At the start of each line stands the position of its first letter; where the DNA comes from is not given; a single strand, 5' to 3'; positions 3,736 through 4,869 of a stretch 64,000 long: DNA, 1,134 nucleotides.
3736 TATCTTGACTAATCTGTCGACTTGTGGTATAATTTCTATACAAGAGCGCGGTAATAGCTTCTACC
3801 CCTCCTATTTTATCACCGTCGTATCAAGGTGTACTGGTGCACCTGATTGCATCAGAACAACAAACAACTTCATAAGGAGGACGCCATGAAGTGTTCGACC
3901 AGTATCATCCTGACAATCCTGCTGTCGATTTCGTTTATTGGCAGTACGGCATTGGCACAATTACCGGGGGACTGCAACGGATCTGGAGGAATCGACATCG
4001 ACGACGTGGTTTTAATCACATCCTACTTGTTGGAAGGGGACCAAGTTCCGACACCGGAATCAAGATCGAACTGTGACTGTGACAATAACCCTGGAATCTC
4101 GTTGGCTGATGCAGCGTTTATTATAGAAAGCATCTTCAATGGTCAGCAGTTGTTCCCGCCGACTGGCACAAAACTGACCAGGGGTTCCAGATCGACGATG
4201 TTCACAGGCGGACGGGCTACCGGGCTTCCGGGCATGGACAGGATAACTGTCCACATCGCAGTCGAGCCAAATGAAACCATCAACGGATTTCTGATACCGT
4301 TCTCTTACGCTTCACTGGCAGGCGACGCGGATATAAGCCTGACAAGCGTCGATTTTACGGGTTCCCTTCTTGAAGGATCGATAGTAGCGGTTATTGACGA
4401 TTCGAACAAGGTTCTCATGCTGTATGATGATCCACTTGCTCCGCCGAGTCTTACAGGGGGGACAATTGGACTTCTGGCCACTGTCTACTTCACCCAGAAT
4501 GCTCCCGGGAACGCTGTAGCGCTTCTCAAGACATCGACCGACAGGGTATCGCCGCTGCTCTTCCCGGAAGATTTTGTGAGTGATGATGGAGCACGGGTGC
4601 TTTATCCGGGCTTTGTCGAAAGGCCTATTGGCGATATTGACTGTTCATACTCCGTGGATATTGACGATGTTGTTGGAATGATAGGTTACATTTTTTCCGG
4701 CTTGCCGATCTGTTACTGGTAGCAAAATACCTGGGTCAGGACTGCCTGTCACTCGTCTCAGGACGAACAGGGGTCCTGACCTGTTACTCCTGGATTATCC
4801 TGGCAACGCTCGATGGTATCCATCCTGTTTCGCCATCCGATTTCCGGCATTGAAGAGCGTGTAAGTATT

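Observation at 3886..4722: Small secreted dockerin-cohesin-dockerin adaptor beside an IS256 remnant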

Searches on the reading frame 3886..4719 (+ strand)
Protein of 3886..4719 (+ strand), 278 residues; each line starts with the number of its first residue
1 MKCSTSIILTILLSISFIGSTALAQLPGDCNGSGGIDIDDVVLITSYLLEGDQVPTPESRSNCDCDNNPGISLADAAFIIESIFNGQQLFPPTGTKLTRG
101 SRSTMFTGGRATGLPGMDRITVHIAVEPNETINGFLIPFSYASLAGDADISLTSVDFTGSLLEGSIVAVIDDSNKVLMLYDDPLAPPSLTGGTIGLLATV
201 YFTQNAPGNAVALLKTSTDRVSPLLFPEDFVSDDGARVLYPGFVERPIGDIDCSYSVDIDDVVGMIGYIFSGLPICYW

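Call 3: search_protein_families(library=pfam, proteins=[window:3886-4719:+], max_evalue=10)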
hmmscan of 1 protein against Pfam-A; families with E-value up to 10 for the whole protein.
window:3886-4719:+ (278 aa): 1 family
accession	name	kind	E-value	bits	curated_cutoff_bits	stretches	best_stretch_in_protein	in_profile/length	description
PF00404.24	Dockerin_1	-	6e-06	26.8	22.9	1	27-82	1-55/57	Dockerin type I domain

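Call 4: search_protein_families(library=ncbifam, proteins=[window:3886-4719:+], max_evalue=10)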
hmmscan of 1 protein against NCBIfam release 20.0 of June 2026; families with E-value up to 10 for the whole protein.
window:3886-4719:+ (278 aa): 0 families

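Call 5: search_solved_structures(query=window:3886-4719:+, max_evalue=10, show_alignments=3)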
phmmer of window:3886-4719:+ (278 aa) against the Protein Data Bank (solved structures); distinct sequences matched with E-value up to 10: 13.
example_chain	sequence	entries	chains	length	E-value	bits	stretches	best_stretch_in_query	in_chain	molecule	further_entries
5m2o_B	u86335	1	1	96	0.00016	24.1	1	22-92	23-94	Group I Dockerin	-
4uyq_B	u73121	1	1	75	0.0023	20.4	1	27-91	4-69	Cellulosomal scaffoldin adaptor protein B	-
4uyp_B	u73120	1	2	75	0.017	17.5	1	27-91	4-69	Cellulosomal scaffoldin adaptor protein B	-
2y3n_B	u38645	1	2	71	0.045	16.1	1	24-85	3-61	CELLULOSOMAL FAMILY-48 PROCESSIVE GLYCOSIDE HYDROLASE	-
9f4b_BA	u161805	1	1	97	0.071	15.5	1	83-140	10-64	Phospholipase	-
5nrk_B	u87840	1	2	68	0.08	15.3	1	27-77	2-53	DocCel5: Type I dockerin repeat domain from A. cellulolyticus family 5 endoglucanase WP_01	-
2ccl_B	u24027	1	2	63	0.083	15.3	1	26-79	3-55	ENDO-1,4-BETA-XYLANASE Y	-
5n5p_B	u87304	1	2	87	0.091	15.1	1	26-68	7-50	Putative cellulosomal scaffoldin protein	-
5nrm_B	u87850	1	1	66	0.2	14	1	27-76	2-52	DocCel5: Type I dockerin repeat domain from A. cellulolyticus family 5 endoglucanase WP_01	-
3ul4_B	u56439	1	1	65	0.32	13.4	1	25-79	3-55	Cellulosome enzyme, dockerin type I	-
5lxv_B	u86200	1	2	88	0.52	12.7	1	22-64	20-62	Carbohydrate-binding protein WP_009985128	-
4fl4_A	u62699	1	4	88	0.74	12.2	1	27-79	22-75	Glycoside hydrolase family 9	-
1ohz_B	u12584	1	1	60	0.79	12.1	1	28-79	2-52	ENDO-1,4-BETA-XYLANASE Y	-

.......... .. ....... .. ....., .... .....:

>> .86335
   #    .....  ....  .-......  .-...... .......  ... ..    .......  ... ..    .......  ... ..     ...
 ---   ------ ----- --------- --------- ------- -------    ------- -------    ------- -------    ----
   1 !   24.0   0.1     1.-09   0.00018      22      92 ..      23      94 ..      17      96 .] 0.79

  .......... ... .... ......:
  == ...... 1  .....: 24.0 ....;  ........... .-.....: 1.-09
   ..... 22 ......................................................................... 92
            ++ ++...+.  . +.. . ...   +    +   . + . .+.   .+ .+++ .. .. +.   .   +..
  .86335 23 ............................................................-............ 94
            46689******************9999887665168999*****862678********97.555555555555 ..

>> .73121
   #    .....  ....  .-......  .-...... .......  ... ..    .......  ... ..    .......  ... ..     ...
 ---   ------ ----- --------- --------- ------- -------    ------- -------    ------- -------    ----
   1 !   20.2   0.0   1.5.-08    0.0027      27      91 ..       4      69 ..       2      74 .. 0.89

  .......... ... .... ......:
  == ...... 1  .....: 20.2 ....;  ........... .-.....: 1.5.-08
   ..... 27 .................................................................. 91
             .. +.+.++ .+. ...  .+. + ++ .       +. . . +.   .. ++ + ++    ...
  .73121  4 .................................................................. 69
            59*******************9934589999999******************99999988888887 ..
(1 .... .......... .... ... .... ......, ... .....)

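Call 7: find_homologous_proteins(query=window:3886-4719:+, max_evalue=0.001)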
Query window:3886-4719:+ (278 aa): 7 proteins with E <= 0.001 among 2301 candidates.
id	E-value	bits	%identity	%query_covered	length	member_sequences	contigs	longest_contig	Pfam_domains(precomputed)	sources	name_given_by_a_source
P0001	4.9e-178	608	99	100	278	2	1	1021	PF00404.25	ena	-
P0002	2.4e-143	494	81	100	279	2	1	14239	-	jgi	jgi:hypothetical protein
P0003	9.9e-73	263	47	100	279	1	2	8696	PF00404.25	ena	-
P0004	4.6e-64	234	45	92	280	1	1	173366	-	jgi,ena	-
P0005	5.6e-61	224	68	56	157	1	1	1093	-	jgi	jgi:hypothetical protein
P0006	2.5e-9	55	30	89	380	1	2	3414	-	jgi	jgi:hypothetical protein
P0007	4.2e-9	54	41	27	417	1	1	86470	-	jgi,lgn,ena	-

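Call 18: find_encoding_contigs(protein=P0002, flank=7000, max_places=3)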
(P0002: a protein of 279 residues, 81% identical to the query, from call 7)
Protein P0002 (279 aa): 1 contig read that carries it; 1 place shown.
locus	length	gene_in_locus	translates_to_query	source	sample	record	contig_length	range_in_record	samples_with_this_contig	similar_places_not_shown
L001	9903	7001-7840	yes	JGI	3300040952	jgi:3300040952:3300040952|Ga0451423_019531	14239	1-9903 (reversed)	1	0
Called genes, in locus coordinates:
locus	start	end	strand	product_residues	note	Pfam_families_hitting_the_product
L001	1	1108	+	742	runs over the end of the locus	PF01564:Spermine_synth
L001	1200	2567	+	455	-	PF02321:OEP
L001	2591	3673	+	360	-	PF00364:Biotin_lipoyl (faint), PF25954:Beta-barrel_RND_2, PF25967:RND-MFP_C (weak), PF25989:YknX_C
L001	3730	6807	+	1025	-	PF00873:ACR_tran, PF03176:MMPL (faint)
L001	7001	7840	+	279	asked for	-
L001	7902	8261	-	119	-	PF07653:SH3_2 (weak), PF08239:SH3_3 (faint), PF18348:SH3_16 (faint), PF00018:SH3_1, PF07653:SH3_2, PF14604:SH3_9 (weak)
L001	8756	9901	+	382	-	?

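Call 19: find_encoding_contigs(protein=P0004, flank=7000, max_places=3)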
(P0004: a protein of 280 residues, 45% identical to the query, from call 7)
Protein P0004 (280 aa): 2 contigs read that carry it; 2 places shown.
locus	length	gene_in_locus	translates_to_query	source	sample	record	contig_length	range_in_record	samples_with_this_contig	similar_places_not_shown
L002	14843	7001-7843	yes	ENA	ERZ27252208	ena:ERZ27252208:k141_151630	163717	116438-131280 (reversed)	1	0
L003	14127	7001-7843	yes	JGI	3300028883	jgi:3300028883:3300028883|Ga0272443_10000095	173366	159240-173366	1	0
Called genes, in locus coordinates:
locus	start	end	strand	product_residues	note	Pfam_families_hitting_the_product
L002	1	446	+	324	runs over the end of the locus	PF01297:ZnuA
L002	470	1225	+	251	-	PF00005:ABC_tran, PF02463:SMC_N (faint), PF13304:AAA_21 (weak)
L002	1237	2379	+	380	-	PF00950:ABC-3, PF01032:FecCD (weak)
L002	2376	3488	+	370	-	PF00950:ABC-3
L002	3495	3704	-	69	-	-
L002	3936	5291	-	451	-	PF01266:DAO (faint), PF03486:HI0933_like (faint), PF07992:Pyr_redox_2, PF13450:NAD_binding_8 (faint), PF13738:Pyr_redox_3 (faint), PF00070:Pyr_redox, PF22366:NDH2_C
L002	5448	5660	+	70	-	PF08984:DUF1858 (weak)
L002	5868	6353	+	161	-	PF00404:Dockerin_1 (weak)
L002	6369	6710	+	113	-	-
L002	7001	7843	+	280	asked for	-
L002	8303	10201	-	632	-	-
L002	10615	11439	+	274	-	-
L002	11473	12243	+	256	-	-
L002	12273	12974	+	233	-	-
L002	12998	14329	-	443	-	PF04235:DUF418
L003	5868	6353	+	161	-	PF00404:Dockerin_1 (weak)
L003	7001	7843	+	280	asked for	-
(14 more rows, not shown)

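Call 20: predict_structure(alignment_id=A1)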
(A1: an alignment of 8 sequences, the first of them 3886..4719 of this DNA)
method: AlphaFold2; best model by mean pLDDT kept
length: 278 residues; sequences in the alignment: 8
mean_pLDDT: 55.2   pTM: 0.43
mean pLDDT of the five models: 55.2, 50.7, 50.0, 48.2, 47.2
residues with pLDDT >= 90: 0; 70-90: 51; 50-70: 127; < 50: 100
segments of 3 or more residues with pLDDT < 50: 1-5, 7-25, 57-61, 67-69, 87-111, 113-115, 212-248
pLDDT, mean of each block of 10 residues (from residue 1): 45 35 51 73 69 57 55 60 55 29 40 55 60 60 63 81 75 65 63 70 69 38 28 24 38 63 66 57
secondary structure, 60 per line:
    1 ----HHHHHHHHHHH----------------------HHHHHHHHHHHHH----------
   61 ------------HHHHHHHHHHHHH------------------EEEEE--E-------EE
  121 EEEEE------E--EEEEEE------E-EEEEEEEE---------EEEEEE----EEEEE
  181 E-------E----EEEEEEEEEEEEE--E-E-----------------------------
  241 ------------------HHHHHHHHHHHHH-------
elements in order: H5-15 H38-50 H73-85 E104-108 E119-125 E135-140 E149-156 E166-171 E176-181 E194-206 H259-271

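Call 21: search_protein_representatives(protein=window:3886-4719:+)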
Query: 278 residues. Proteins with E-value up to 0.001 (for the whole library): 444; up to 1e-10: 60; up to 1e-30: 10. The best 150 are listed.
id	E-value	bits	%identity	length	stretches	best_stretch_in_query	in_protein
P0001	1.6e-178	608.1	99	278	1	1-278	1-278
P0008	2.8e-77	276.0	40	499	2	27-274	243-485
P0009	6.3e-67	242.1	44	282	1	3-278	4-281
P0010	1.1e-58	215.0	39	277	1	3-278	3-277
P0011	2.4e-55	204.0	44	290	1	9-277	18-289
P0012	5.1e-36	140.7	33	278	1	7-275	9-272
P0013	1.2e-33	132.8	36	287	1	7-274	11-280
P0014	9.3e-33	130.0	37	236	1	57-274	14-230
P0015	4.8e-31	124.4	33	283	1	13-275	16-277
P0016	6.9e-31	123.8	33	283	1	12-274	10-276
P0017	3.6e-30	121.5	44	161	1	15-158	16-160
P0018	3.9e-29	118.1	32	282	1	21-272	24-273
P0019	1.3e-28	116.3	28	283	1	9-272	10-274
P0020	5.6e-28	114.3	32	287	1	6-272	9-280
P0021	2.3e-27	112.3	31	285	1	7-272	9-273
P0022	8.8e-26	107.1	36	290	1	12-274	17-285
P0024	5.6e-23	97.9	30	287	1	11-276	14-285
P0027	9.3e-21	90.6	37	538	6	18-87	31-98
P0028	1.1e-20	90.3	36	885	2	26-203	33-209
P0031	1.7e-19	86.5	31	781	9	22-83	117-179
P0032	1.0e-18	83.9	30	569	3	27-244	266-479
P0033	2.1e-17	79.6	30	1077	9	11-86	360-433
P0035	3.6e-17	78.8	35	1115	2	8-161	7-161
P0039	1.9e-16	76.5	30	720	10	28-89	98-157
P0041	1.1e-15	74.0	32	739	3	26-274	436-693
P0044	2.5e-14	69.5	29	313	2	134-274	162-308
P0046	9.4e-14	67.6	31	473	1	26-274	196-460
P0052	3.5e-13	65.7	33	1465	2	28-207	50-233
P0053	4.6e-13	65.4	29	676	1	25-274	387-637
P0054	1.3e-12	63.8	33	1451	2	28-216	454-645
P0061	8.7e-12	61.2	30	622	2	27-255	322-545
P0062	1.3e-11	60.6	33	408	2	27-274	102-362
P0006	8.1e-10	54.7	33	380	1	26-275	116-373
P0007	1.3e-09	54.0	48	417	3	22-64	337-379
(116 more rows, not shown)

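Call 23: search_protein_families(library=pfam, alignment_id=A2, max_evalue=1)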
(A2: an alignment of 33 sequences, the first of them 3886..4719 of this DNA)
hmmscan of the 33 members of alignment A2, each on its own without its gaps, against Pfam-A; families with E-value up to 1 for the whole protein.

A. member 1, window:3886-4719:+ (278 aa): 1 family
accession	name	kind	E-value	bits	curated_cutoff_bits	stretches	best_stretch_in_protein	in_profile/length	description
PF00404.24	Dockerin_1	-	6e-06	26.8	22.9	1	27-82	1-55/57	Dockerin type I domain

B. families by the number of members that match (of 33 scanned): 14 families
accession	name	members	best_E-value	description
PF00404.24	Dockerin_1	29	9.5e-15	Dockerin type I domain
PF13405.12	EF-hand_6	3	0.021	EF-hand domain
PF13499.12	EF-hand_7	3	0.037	EF-hand domain pair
PF00036.39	EF-hand_1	2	0.33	EF hand domain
PF22436.1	PilE_C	1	0.019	PilE, C-terminal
PF02305.22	Phage_F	1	0.033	Capsid protein (F protein)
PF22717.1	SNaCT10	1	0.061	Short NACHT-associated C-Terminal domain, family 10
PF25698.1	EBNA2_Core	1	0.096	EBNA-2 core transactivation domain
PF24107.1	DUF7382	1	0.11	Domain of unknown function (DUF7382)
PF10379.14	nec1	1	0.11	Virulence protein nec1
PF21732.2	DUF6864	1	0.17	Domain of unknown function (DUF6864)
PF01296.23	Galanin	1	0.17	Galanin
PF22788.2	COP9_hel_rpt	1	0.4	COP9 signalosome complex subunit 3, N-terminal helical repeats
PF12911.12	OppC_N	1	0.66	N-terminal TM domain of oligopeptide transport permease C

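Call 24: search_solved_structures(query=A2, max_evalue=10, show_alignments=0)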
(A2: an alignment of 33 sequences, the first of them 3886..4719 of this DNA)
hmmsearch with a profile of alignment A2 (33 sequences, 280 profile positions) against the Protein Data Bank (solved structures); distinct sequences matched with E-value up to 10: 34.
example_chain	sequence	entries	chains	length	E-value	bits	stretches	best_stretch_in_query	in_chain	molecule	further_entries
8x3a_A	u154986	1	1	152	3.4e-09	39.7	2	27-84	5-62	Serine protease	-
8x39_A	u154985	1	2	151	4e-09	39.5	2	27-84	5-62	Serine protease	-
5m2s_B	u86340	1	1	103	2e-07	33.9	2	247-265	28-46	Doc8: Type I dockerin repeat domain from family 9 glycoside hydrolase WP_009982745[Ruminoc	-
4dh2_B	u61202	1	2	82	2.1e-07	33.8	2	24-50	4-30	Dockerin type 1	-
5nrm_B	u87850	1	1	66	4e-07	32.9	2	27-53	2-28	DocCel5: Type I dockerin repeat domain from A. cellulolyticus family 5 endoglucanase WP_01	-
5nrk_B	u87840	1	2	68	4e-07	32.9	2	27-53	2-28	DocCel5: Type I dockerin repeat domain from A. cellulolyticus family 5 endoglucanase WP_01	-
4fl4_A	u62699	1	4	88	5.7e-07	32.4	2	19-50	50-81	Glycoside hydrolase family 9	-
5m2o_B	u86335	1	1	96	1.7e-06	30.9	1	21-83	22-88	Group I Dockerin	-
3ul4_B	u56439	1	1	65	2e-06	30.6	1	27-82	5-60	Cellulosome enzyme, dockerin type I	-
6kg9_A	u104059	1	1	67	6.3e-06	29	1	23-83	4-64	And cellulose-binding endoglucanase family 9 CelL ortholog dockerin domain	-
2ccl_B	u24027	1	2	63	8e-06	28.6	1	27-81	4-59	ENDO-1,4-BETA-XYLANASE Y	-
6kge_D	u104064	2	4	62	8e-06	28.6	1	25-81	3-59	And cellulose-binding endoglucanase family 9 CelL ortholog dockerin domain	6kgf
1daq_A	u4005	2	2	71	1e-05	28.3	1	24-52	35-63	ENDOGLUCANASE SS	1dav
4uyq_B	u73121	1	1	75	1.2e-05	28.1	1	26-89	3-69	Cellulosomal scaffoldin adaptor protein B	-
2mte_A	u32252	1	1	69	1.3e-05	27.9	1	24-52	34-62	Cellulose 1,4-beta-cellobiosidase (reducing end) CelS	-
6qfs_A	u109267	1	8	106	0.88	12.1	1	113-161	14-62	Exoglucanase/xylanase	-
1exg_A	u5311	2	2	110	0.94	12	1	113-161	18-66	EXO-1,4-BETA-D-GLYCANASE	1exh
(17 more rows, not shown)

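Call 27: search_protein_families(library=pfam, proteins=[P0008, P0028, P0032, P0035, P0041, P0046, P0052, P0053, P0054, P0061], max_evalue=0.01)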
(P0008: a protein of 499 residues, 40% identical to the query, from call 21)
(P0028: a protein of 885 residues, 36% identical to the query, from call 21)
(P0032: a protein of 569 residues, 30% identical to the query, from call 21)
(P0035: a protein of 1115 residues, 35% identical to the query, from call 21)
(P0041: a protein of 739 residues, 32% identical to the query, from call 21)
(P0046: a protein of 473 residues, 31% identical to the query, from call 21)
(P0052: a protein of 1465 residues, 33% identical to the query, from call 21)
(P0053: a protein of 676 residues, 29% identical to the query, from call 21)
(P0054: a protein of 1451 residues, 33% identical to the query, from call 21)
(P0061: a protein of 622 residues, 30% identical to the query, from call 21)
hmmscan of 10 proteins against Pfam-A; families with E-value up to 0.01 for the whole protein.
P0008 (499 aa): 1 family
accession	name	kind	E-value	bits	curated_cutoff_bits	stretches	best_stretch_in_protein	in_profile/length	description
PF00404.24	Dockerin_1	-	0.00017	22.1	22.9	0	244-277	2-37/57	Dockerin type I domain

P0028 (885 aa): 2 families
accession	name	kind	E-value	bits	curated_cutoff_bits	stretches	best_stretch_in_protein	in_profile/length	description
PF13517.12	FG-GAP_3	-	3.5e-22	79.2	26.9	6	524-586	1-60/61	FG-GAP-like repeat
PF00404.24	Dockerin_1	-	1.6e-14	54.3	22.9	2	820-873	2-56/57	Dockerin type I domain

P0032 (569 aa): 2 families
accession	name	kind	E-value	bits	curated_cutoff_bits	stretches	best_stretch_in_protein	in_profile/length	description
PF00404.24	Dockerin_1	-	1.6e-24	86.2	22.9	3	267-319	2-55/57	Dockerin type I domain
PF00963.24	Cohesin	-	3.6e-08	34.1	24.1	1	356-448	13-107/139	Cohesin domain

P0035 (1115 aa): 3 families
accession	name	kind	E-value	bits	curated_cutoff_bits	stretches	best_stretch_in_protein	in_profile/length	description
PF13517.12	FG-GAP_3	-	6.7e-41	139.2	26.9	6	732-790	1-59/61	FG-GAP-like repeat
PF02412.23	TSP_3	-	1e-07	31.9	25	1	400-434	2-36/36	Thrombospondin type 3 repeat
PF01839.29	FG-GAP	-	0.00019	21.7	22.1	1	725-756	2-27/37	FG-GAP repeat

P0041 (739 aa): 3 families
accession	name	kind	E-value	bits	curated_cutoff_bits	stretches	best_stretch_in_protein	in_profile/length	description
PF00404.24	Dockerin_1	-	7.4e-19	68.1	22.9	3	438-489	2-54/57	Dockerin type I domain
PF13529.12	Peptidase_C39_2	-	1.9e-05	25.7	24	1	112-168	73-136/143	Peptidase_C39 like family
PF00963.24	Cohesin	-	8.4e-05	23.2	24.1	0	521-622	8-108/139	Cohesin domain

P0046 (473 aa): 0 families

P0052 (1465 aa): 6 families
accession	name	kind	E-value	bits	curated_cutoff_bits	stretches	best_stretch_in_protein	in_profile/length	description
PF13517.12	FG-GAP_3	-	5.6e-40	136.2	26.9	6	453-513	1-61/61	FG-GAP-like repeat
PF01839.29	FG-GAP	-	1.7e-16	60.1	22.1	3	446-475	2-37/37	FG-GAP repeat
PF13229.12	Beta_helix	-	1.1e-11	45.1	25.9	2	1006-1154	1-132/158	Right handed beta helix region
PF13205.12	Big_5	-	5.8e-08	33.8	23.6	1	277-375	9-104/105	Bacterial Ig-like domain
PF00404.24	Dockerin_1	-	2.4e-06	28.1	22.9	1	1399-1453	1-56/57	Dockerin type I domain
PF17936.7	Big_6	-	0.0028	18.3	27.6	0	1222-1261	36-76/83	Bacterial Ig domain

P0053 (676 aa): 4 families
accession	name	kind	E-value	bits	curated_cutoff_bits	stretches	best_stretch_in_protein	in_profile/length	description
PF19190.6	BACON_2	-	5.7e-20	71.5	25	2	28-118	3-91/94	Viral BACON domain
PF00404.24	Dockerin_1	-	4.3e-14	52.9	22.9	2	612-665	2-56/57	Dockerin type I domain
PF22076.2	Cep192_D6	-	2.2e-11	44.3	35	1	285-374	3-93/101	Cep192 domain 6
PF13004.13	BACON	-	4.7e-07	30.1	25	1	320-380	2-56/61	Putative binding domain, N-terminal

P0054 (1451 aa): 4 families
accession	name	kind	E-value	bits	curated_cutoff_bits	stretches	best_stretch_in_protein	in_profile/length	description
PF18911.6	PKD_4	-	8.9e-64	212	27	5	699-755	21-77/85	PKD domain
PF00801.26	PKD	-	8.3e-47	157.5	23.5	5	1021-1085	4-72/80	PKD domain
PF24595.1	DUF7619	-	8e-26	91.1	27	1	1236-1366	1-124/133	Domain of unknown function (DUF7619)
PF00404.24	Dockerin_1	-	1.9e-12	47.6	22.9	2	1386-1439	2-56/57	Dockerin type I domain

P0061 (622 aa): 2 families
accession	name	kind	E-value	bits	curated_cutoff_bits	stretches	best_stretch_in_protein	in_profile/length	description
PF00404.24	Dockerin_1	-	7.5e-11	42.5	22.9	1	551-604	2-56/57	Dockerin type I domain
PF13088.12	BNR_2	-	3.4e-08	33.6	31.4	1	53-230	18-210/277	BNR repeat-like domain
